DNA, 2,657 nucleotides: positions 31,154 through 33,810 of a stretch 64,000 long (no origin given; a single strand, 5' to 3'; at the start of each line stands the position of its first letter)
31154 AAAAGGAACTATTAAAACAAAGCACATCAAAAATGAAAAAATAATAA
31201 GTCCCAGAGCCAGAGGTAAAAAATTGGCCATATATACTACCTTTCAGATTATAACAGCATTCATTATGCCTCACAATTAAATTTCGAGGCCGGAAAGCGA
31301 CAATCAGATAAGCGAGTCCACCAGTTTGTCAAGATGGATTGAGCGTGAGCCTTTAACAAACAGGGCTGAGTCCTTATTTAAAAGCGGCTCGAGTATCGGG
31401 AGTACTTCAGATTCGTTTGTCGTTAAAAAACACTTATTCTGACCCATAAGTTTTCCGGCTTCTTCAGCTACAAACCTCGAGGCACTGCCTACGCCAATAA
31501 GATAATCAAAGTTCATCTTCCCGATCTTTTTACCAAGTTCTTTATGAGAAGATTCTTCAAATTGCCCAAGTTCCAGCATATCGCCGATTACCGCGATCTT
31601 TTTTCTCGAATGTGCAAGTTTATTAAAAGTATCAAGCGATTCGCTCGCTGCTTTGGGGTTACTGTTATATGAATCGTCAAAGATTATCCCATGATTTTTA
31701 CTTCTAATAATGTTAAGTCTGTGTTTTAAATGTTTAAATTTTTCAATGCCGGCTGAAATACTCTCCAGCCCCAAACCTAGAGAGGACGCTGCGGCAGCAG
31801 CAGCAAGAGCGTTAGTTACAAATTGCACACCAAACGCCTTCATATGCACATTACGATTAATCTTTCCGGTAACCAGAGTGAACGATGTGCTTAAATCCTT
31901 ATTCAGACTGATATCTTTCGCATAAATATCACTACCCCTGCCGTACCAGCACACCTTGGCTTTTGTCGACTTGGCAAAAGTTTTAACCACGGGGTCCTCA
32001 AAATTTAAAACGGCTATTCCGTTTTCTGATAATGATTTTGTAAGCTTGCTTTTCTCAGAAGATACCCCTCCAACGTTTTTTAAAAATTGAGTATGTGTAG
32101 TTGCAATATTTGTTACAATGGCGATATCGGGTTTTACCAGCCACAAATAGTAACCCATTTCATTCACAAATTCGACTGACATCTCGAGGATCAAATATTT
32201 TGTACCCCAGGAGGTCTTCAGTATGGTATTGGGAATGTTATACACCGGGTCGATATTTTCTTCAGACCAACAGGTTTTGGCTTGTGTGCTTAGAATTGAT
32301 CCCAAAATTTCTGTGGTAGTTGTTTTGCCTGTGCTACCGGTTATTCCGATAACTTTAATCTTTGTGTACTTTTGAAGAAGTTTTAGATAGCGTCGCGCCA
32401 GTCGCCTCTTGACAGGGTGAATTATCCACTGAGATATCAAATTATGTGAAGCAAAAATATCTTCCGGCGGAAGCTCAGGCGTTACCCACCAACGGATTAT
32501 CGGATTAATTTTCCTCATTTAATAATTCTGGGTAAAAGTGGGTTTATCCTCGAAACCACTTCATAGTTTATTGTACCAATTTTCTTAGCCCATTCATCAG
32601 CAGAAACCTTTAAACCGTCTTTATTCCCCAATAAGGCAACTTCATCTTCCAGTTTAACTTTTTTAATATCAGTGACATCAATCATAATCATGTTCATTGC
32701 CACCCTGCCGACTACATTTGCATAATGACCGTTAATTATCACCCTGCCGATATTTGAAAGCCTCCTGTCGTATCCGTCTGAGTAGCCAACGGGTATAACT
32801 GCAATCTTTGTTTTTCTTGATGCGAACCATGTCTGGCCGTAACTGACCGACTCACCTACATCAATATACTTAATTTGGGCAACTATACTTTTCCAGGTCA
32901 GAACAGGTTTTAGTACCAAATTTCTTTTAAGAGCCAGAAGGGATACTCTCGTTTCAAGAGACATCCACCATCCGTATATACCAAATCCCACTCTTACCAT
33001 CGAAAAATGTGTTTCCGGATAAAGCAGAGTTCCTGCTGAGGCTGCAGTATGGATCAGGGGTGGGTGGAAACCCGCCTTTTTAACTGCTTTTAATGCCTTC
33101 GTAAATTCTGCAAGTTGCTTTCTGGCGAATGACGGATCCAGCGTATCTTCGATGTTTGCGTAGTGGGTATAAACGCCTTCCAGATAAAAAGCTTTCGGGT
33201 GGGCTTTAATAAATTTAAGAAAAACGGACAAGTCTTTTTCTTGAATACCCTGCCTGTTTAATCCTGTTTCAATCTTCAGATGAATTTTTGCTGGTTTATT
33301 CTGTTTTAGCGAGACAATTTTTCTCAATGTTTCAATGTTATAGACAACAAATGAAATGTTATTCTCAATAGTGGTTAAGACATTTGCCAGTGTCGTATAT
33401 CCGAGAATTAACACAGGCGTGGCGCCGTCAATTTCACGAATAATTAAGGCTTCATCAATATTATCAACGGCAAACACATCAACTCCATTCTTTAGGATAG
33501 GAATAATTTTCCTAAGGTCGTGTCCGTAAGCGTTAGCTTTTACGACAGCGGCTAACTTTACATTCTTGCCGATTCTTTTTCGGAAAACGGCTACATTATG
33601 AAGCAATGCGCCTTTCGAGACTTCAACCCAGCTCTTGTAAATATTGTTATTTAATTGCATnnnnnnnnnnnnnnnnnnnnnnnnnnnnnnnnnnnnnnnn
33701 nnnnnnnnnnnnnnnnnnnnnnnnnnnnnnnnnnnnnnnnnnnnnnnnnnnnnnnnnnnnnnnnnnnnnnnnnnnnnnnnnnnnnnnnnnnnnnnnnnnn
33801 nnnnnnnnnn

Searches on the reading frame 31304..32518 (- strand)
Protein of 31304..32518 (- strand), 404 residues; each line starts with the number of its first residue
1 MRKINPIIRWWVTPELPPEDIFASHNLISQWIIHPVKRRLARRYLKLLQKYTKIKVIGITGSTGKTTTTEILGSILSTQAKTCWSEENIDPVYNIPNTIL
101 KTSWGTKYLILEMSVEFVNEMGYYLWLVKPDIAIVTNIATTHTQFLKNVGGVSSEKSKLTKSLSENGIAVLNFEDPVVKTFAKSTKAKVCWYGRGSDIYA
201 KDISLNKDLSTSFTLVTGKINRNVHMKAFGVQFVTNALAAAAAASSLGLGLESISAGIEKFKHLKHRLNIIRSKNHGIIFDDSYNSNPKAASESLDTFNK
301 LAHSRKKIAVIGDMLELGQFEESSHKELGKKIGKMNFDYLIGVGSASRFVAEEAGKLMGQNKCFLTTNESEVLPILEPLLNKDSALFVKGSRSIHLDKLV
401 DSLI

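Call 10: search_protein_families(library=pfam, proteins=[window:31304-32518:-])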
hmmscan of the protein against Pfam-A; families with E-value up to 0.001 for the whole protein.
window:31304-32518:- (404 aa): 2 families
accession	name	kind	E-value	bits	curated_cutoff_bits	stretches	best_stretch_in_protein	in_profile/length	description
PF08245.18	Mur_ligase_M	-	4.6e-33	115.3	24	1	59-244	1-200/200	Mur ligase middle domain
PF02875.26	Mur_ligase_C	-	7.8e-14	53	28.4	1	266-392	1-127/127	Mur ligase, glutamate ligase domain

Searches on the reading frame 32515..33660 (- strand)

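Call 10: search_protein_families(library=pfam, proteins=[window:32515-33660:-])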
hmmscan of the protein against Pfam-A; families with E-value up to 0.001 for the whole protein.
window:32515-33660:- (381 aa): 2 families
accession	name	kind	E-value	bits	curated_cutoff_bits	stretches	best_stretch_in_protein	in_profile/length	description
PF01168.26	Ala_racemase_N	-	3.4e-57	194.1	24.1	1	15-230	2-217/220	Alanine racemase, N-terminal domain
PF00842.27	Ala_racemase_C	-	7.4e-45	152.1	25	1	253-379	1-126/127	Alanine racemase, C-terminal domain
